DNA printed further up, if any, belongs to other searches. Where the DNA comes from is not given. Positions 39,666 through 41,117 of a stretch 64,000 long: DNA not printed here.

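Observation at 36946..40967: MmeI-family Type IIG enzyme followed by a co-oriented 383-aa unknown with a C-terminal Rx4H motif: candidate R-M-coupled abortive-infection effector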

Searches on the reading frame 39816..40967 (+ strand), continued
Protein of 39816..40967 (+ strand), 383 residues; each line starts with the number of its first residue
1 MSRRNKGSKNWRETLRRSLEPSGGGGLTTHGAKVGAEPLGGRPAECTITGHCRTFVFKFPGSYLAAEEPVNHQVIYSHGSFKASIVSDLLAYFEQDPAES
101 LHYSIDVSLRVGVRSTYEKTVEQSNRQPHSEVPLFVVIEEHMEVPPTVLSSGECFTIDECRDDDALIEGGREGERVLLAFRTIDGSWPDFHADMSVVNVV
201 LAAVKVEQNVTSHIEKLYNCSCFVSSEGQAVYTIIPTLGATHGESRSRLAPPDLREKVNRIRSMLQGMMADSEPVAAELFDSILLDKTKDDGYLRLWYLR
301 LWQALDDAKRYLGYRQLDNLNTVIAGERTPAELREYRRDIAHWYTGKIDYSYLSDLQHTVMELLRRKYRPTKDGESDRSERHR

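Call 32: predict_structure(alignment_id=A2)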
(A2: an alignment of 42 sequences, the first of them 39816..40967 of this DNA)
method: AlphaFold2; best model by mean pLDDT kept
length: 383 residues; sequences in the alignment: 42
mean_pLDDT: 89.9   pTM: 0.89
mean pLDDT of the five models: 89.9, 88.6, 88.2, 87.9, 87.9
residues with pLDDT >= 90: 294; 70-90: 55; 50-70: 19; < 50: 15
segments of 3 or more residues with pLDDT < 50: 1-5, 236-243
pLDDT, mean of each block of 10 residues (from residue 1): 53 78 75 93 97 97 92 96 97 89 95 95 89 96 96 96 90 95 89 92 97 95 96 62 73 94 96 94 94 96 96 96 98 97 92 98 95 62 47
secondary structure, 60 per line:
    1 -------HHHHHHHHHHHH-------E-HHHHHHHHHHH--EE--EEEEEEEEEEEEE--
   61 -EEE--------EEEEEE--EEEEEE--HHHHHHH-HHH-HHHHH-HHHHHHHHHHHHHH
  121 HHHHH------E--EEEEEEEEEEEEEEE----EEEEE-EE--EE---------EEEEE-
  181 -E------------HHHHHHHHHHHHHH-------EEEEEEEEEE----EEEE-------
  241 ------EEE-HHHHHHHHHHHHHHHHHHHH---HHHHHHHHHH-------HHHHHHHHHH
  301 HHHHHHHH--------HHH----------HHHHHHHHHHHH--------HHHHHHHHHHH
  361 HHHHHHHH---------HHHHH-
elements in order: H8-19 H29-39 E46-58 E62-64 E73-78 E81-86 H89-95 H101-105 H107-125 E135-149 E154-158 E175-179 H195-208 E216-225 E230-233 E247-249 H251-270 H274-283 H291-308 H330-341 H350-368 H378-382
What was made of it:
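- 39816..40967 (+): Gene X, 383 aa: a member of an unannotated two-domain family of about 370 aa. AF2 pLDDT 89.9, pTM 0.89 (call 32).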

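Call 34: fold_search(model_id=the predicted structure, library=pdb)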
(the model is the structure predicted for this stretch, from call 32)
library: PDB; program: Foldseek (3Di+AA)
matches with E <= 10: 120; with E <= 0.001: 0
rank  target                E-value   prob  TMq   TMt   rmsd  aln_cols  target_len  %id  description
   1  2phh                  2.8e-01  0.08  0.14  0.14  23.2       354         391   11  THE COENZYME ANALOGUE ADENOSINE 5-DIPHOSPHORIBOSE DISPLACES FAD IN THE ACTIVE SITE OF P-HYDROXYBENZOATE HYDROXYLASE. AN  (released 1990-10-15)
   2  5y66                  2.9e-01  0.06  0.14  0.12  20.2       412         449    8  Crystal structure of Pseudomonas fluorescens Kynurenine 3-monooxygenase in complex with L-KYN and Ro61-8048 (released 2017-12-27)
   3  7on9_A                3.4e-01  0.04  0.10  0.10  25.2       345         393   11  Crystal structure of para-hydroxybenzoate-3-hydroxylase PraI (released 2022-01-26)
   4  6u0p_D                6.7e-01  0.06  0.16  0.11  20.2       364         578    8  Crystal structure of PieE, the flavin-dependent monooxygenase involved in the biosynthesis of piericidin A1 (released 2020-03-11)
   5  1cj3                  7.8e-01  0.04  0.12  0.12  22.1       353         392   10  MUTANT TYR38GLU OF PARA-HYDROXYBENZOATE HYDROXYLASE (released 1999-04-30)
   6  1phh                  7.8e-01  0.03  0.11  0.11  22.9       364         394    7  CRYSTAL STRUCTURE OF P-HYDROXYBENZOATE HYDROXYLASE COMPLEXED WITH ITS REACTION PRODUCT 3,4-DIHYDROXYBENZOATE (released 1988-04-16)
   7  7v0b_B                9.6e-01  0.02  0.11  0.08  20.6       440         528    9  Crystal structure of halogenase CtcP from Kitasatospora aureofaciens in complex with FAD (released 2023-05-17)
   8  5bul                  1.0e+00  0.03  0.12  0.12  22.6       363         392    9  Structure of flavin-dependent brominase Bmp2 triple mutant Y302S F306V A345W (released 2016-03-09)
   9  5tsc_A                1.2e+00  0.01  0.09  0.09  25.6       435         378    8  The crystal structure of Lpg2147 from Legionella pneumophila (released 2016-11-23)
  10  5ym9_A                1.2e+00  0.01  0.08  0.08  23.8       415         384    7  Crystal Structure of the Deamidase from Legionella pneumophila (released 2018-10-24)
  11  6k11_B                1.3e+00  0.01  0.08  0.08  24.0       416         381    7  Crystal structure of MvcA from Legionella pneumophila (released 2019-12-18)
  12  6lw4_A                1.3e+00  0.01  0.08  0.08  24.0       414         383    7  Structure of Lpg2148/Lpg2149 complex (released 2021-02-10)
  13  6i3h_B                1.5e+00  0.06  0.11  0.21  12.2       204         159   10  Crystal structure of influenza A virus M1 N-terminal domain (G18A mutation) (released 2019-09-18)
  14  1bgj                  1.6e+00  0.03  0.13  0.13  21.9       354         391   11  P-HYDROXYBENZOATE HYDROXYLASE (PHBH) MUTANT WITH CYS 116 REPLACED BY SER (C116S) AND HIS 162 REPLACED BY ARG (H162R), IN (released 1998-08-12)
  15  6jky_A                1.6e+00  0.01  0.09  0.08  25.3       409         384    7  Crystal structure of MvcA-UBE2N-Ub complex from Legionella pneumophila (released 2019-12-18)
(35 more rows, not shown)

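Call 45: find_related_loci(query=A1, collection=metagenome_contigs, flank=10000)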
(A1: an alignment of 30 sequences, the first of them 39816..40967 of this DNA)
Query A1 (383 aa) in metagenome_contigs; peptide patterns used: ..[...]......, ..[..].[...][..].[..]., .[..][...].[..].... (x = any residue, [..] = any of these).
82 stretches matched a pattern; 6 encode a relative of the query (tblastn E <= 1e-3); 6 distinct loci.
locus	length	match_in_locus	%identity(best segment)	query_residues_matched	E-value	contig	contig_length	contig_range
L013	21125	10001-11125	73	13-382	0e+0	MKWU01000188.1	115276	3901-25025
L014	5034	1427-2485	43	8-368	2e-84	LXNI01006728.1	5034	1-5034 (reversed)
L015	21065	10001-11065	39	16-368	3e-72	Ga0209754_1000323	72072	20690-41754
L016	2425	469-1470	26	12-364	2e-30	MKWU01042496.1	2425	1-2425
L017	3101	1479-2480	26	12-364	2e-30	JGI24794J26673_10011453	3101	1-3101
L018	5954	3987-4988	26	12-364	3e-30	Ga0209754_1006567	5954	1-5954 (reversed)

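Call 46: find_related_loci(query=A1, collection=viral_contigs, flank=10000)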
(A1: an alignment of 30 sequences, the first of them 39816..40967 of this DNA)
Query A1 (383 aa) in viral_contigs; peptide patterns used: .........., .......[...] (x = any residue, [..] = any of these).
13 stretches matched a pattern, but none encodes a relative of the query by tblastn (E <= 1e-3).
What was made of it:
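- Tried and rejected: The closer alignment gave only 6 metagenome loci and no viral loci (calls 45, 46).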

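Call 59: search_protein_families(library=padloc, alignment_id=A2, max_evalue=0.1)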
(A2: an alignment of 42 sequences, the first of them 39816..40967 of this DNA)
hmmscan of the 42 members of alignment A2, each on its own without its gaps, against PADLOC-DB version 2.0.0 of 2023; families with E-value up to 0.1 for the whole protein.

A. member 1, window:39816-40967:+ (383 aa): 0 families

B. families by the number of members that match (of 42 scanned): 9 families
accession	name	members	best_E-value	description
PDLC01974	CARF_m10--CARF_HEPN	2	0.0026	-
PDLC01824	CARF2--CARF_HEPN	2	0.019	-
PDLC01679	Cas13-ApeA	1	0.00011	Cas13-ApeA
PDLC01803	CARF1--CARF_HEPN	1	0.00023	-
PDLC03672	HEase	1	0.0046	homing endonuclease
PDLC02851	DpdE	1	0.0097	DpdE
PDLC03820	RTasHEPN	1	0.022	DRT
PDLC01467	Cas13a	1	0.027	CAS-VI-A; effector__SPE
PDLC01000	Cas11e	1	0.029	CRISPR type I-E/ECOLI-associated protein CasB/Cse2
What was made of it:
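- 8 of the 11 weak PADLOC member-hits go to HEPN-containing models (CARF_HEPN, Cas13-ApeA at 1.1e-4, RTasHEPN, Cas13a; call 59).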

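Call 64: search_protein_families(library=pfam, proteins=[L013:6368-7465:+, L013:7449-8579:+, L013:8570-9541:+, L013:168-3134:+, L015:4981-7788:+, L015:7875-9056:+, L015:9063-9578:+, L015:3051-4979:+, L015:11382-12458:+, L018:2708-3688:+], max_evalue=0.01)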
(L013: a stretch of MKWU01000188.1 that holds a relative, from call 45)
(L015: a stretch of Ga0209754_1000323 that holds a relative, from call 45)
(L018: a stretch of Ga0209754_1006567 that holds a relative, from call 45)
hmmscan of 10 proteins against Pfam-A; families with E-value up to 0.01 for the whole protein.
L013:6368-7465:+ (365 aa): 1 family
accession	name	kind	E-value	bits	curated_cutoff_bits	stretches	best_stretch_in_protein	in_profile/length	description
PF03235.19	GmrSD_N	-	2.4e-23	83.7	33.2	1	44-184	4-198/199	GmrSD restriction endonuclease, N-terminal domain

L013:7449-8579:+ (376 aa): 7 families
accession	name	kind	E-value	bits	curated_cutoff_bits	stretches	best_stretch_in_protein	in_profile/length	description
PF13175.12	AAA_15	-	2.7e-25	90.2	32.1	2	247-310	301-373/374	AAA ATPase domain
PF13304.12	AAA_21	-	9.7e-20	72.3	27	2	198-312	183-304/304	AAA domain, putative AbiEii toxin, Type IV TA system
PF12476.13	DUF3696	-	5.7e-16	58.9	22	1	324-369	2-49/52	Protein of unknown function (DUF3696)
PF11398.14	DUF2813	-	1.1e-07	32.1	21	1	3-47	4-49/372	Protein of unknown function (DUF2813)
PF02463.25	SMC_N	-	1.1e-06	28.7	40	1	1-75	1-85/220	RecF/RecN/SMC N terminal domain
PF13476.12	AAA_23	-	3.7e-05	24.9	27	1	5-43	2-41/201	AAA domain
PF13555.12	AAA_29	-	0.0034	17.5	27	1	16-43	17-44/61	P-loop containing region of AAA domain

L013:8570-9541:+ (323 aa): 0 families

L013:168-3134:+ (988 aa): 2 families
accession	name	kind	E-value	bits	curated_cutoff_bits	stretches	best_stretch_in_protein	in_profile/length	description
PF00593.30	TonB_dep_Rec_b-barrel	-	1.1e-28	101.8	27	1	403-945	31-436/436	TonB dependent receptor-like, beta-barrel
PF07715.20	Plug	-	3.8e-19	69.6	23.9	1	66-176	6-107/107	TonB-dependent Receptor Plug Domain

L015:4981-7788:+ (935 aa): 11 families
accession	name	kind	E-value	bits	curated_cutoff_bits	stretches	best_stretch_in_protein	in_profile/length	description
PF08751.17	TrwC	-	1.1e-83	281.6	25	1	13-294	3-285/286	TrwC relaxase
PF13604.12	AAA_30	-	1.7e-49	168.6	27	1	425-618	2-181/191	AAA domain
PF13245.12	AAA_19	-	2.1e-13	51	25.1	1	429-566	1-130/134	AAA domain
PF01443.25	Viral_helicase1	-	6.5e-07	29.8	21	0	827-874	178-226/228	Viral superfamily 1 RNA helicase core domain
PF13538.12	UvrD_C_2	-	6.8e-07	29.5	27.4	1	828-874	2-51/52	UvrD-like helicase C-terminal domain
PF13401.12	AAA_22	-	5.9e-05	23.8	27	1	443-561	7-123/130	AAA domain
PF22232.2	TraI_hel_assoc_N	-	0.00011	23.1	27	1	448-553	1-93/99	TraI helicase-associated ssDNA bd, N-terminal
PF13086.12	AAA_11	-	0.00016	22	27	0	485-568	174-253/257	AAA domain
PF05970.20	PIF1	-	0.0016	18.5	25.9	1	425-546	2-124/223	PIF1-like helicase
PF13191.12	AAA_16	-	0.0029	18.6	32.6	1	442-559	25-137/167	AAA ATPase domain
PF25199.1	nSTAND_NTPase5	-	0.0036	17.6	34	0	438-473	38-74/145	Novel STAND NTPase 5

L015:7875-9056:+ (393 aa): 4 families
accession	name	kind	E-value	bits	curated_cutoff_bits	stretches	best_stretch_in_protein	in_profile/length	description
PF01381.28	HTH_3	-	2.2e-09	37.6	23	1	35-90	1-55/55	Helix-turn-helix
PF06114.19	Peptidase_M78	-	7.8e-09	35.8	22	1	209-306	28-118/123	IrrE N-terminal-like domain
PF13560.12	HTH_31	-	3e-08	34.3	27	1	31-86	2-57/64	Helix-turn-helix domain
PF12844.13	HTH_19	-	2e-06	28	30.2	1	32-87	1-55/64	Helix-turn-helix domain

L015:9063-9578:+ (171 aa): 0 families

L015:3051-4979:+ (642 aa): 8 families
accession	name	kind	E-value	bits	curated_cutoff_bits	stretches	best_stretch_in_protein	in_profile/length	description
PF10412.15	TrwB_AAD_bind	-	6e-138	460.4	20.5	1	181-564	3-387/387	Type IV secretion-system coupling protein DNA-binding domain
PF12696.13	TraG-D_C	-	2.2e-19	70.1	22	1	423-544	2-125/126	TraM recognition site of TraD and TraG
PF02534.20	T4SS-DNA_transf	-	9.8e-15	54.8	20.1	1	418-547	299-427/468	Type IV secretory system Conjugative DNA transfer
PF13191.12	AAA_16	-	7.8e-06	26.9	32.6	1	192-279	23-104/167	AAA ATPase domain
PF00437.27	T2SSE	-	0.0031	16.7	24.9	1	196-221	145-170/370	Type II/IV secretion system protein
PF13401.12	AAA_22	-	0.0032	18.2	27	1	193-235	5-47/130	AAA domain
PF24883.2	NPHP3_N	-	0.0035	18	24.8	0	192-227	21-56/164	Nephrocystin 3, N-terminal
PF01935.23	DUF87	-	0.0095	16.5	23.2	0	193-237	23-68/220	Helicase HerA, central domain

L015:11382-12458:+ (358 aa): 0 families

L018:2708-3688:+ (326 aa): 2 families
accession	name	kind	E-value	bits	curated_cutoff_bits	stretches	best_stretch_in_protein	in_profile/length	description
PF14226.12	DIOX_N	-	1.4e-26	93.9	27.3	1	13-132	1-116/117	non-haem dioxygenase in morphine synthesis N-terminal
PF03171.26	2OG-FeII_Oxy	-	1.1e-25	90.3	23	1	181-277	5-101/101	2OG-Fe(II) oxygenase superfamily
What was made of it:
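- In L013 three genes separate MmeI from X (call 64).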

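Call 65: find_encoding_contigs(protein=P0030, flank=7000, max_places=1)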
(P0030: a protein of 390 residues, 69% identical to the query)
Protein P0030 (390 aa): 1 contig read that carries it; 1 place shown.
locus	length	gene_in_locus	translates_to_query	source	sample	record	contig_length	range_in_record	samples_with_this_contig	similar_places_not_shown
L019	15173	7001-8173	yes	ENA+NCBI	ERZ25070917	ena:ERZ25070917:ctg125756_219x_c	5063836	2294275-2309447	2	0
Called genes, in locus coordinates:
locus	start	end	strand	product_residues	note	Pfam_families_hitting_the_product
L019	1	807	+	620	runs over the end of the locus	PF17957:Big_7 (faint), PF17200:sCache_2 (weak), PF08269:dCache_2 (weak)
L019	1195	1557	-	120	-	PF10387:DUF2442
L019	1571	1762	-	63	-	-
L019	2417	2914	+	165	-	-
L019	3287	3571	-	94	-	PF13744:HTH_37 (weak), PF13560:HTH_31, PF12844:HTH_19 (weak), PF01381:HTH_3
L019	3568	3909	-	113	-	PF05973:Gp49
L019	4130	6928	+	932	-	PF20464:MmeI_N, PF20465:MmeI_hel, PF20473:MmeI_Mtase, PF20466:MmeI_TRD, PF20467:MmeI_C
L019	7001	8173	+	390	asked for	-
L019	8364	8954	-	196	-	PF05685:Uma2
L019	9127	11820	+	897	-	PF18019:Cas3_HD, PF00270:DEAD, PF04851:ResIII (faint), PF13245:AAA_19 (weak), PF22590:Cas3-like_C_2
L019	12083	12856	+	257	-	PF12686:DUF3800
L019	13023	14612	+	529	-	-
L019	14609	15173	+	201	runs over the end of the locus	PF09485:CRISPR_Cse2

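Call 66: find_encoding_contigs(protein=P0024, flank=7000, max_places=1)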
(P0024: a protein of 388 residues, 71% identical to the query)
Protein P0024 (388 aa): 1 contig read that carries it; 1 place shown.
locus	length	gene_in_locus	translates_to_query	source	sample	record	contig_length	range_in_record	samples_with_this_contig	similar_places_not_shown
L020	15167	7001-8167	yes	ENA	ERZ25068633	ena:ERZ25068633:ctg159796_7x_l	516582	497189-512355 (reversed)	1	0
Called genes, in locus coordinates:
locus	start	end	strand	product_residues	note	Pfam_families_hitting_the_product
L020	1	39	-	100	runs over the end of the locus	-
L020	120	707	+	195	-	PF02525:Flavodoxin_2, PF03358:FMN_red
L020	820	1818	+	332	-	PF02558:ApbA, PF08546:ApbA_C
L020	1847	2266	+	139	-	PF00903:Glyoxalase, PF22677:Ble-like_N (weak)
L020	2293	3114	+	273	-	PF08240:ADH_N, PF00107:ADH_zinc_N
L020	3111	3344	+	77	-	-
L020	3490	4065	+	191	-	PF07719:TPR_2 (faint), PF13428:TPR_14 (faint), PF13432:TPR_16 (weak), PF13414:TPR_11 (faint), PF14559:TPR_19, PF21033:RMD1-3 (faint)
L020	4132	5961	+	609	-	PF20464:MmeI_N, PF20465:MmeI_hel, PF20473:MmeI_Mtase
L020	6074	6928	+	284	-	PF20466:MmeI_TRD, PF20467:MmeI_C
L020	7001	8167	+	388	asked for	-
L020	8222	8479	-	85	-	-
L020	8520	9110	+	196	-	-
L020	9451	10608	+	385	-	-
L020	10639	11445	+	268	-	-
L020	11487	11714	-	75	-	PF10387:DUF2442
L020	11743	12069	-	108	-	-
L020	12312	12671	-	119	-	-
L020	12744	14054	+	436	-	PF05195:AMP_N, PF00557:Peptidase_M24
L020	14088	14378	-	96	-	PF09626:DHC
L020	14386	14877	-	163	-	PF01242:PTPS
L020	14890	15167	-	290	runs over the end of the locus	-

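Call 67: find_encoding_contigs(protein=P0039, flank=7000, max_places=1)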
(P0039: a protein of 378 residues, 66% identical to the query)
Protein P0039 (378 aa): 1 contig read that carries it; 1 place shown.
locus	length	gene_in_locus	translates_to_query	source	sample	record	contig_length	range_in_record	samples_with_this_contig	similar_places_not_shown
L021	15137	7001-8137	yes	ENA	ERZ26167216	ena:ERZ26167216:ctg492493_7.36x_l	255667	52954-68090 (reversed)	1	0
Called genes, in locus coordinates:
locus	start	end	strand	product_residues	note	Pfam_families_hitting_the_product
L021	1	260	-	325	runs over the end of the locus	-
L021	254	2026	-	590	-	PF24389:ORC-CDC6-like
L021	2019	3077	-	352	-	PF24391:HD-CE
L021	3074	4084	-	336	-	PF00145:DNA_methylase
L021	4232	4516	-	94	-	PF13271:DUF4062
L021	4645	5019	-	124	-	PF01381:HTH_3 (weak)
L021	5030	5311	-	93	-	PF05015:HigB-like_toxin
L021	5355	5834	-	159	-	PF14279:HNH_5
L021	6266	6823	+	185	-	PF00239:Resolvase, PF02796:HTH_7 (faint), PF13936:HTH_38 (weak)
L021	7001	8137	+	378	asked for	-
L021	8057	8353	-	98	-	-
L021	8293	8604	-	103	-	-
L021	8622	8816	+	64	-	-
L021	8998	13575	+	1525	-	PF13646:HEAT_2 (faint), PF22726:NCAB2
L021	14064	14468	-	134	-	PF13737:DDE_Tnp_1_5, PF01609:DDE_Tnp_1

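Call 68: find_encoding_contigs(protein=P0048, flank=7000, max_places=1)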
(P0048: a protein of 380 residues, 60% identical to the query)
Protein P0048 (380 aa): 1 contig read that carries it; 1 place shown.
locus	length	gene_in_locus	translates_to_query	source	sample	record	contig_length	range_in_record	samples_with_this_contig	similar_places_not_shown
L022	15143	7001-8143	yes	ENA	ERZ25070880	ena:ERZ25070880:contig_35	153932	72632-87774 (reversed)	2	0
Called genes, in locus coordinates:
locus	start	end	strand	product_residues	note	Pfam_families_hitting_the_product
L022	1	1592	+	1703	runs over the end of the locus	PF12733:Cadherin-like, PF22633:F5_F8_type_C_2 (faint), PF12733:Cadherin-like, PF00530:SRCR, PF03160:Calx-beta, PF13505:OMP_b-brl (faint)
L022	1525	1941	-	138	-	-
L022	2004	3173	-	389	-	-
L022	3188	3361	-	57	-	-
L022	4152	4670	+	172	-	PF20464:MmeI_N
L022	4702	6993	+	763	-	PF20465:MmeI_hel, PF20473:MmeI_Mtase, PF07669:Eco57I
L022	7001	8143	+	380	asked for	-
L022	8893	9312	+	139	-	-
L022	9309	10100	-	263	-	PF01145:Band_7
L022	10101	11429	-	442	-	PF25145:NfeD1b_N, PF24961:NfeD_membrane, PF01957:NfeD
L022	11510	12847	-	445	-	PF00202:Aminotran_3, PF00155:Aminotran_1_2 (faint)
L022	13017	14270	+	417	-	PF07690:MFS_1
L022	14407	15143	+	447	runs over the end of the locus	PF00291:PALP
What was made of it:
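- X remains intact beside frameshifted or split MmeI genes in L020 and L022 (calls 66, 68), although long-read assembly errors could cause the splits.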
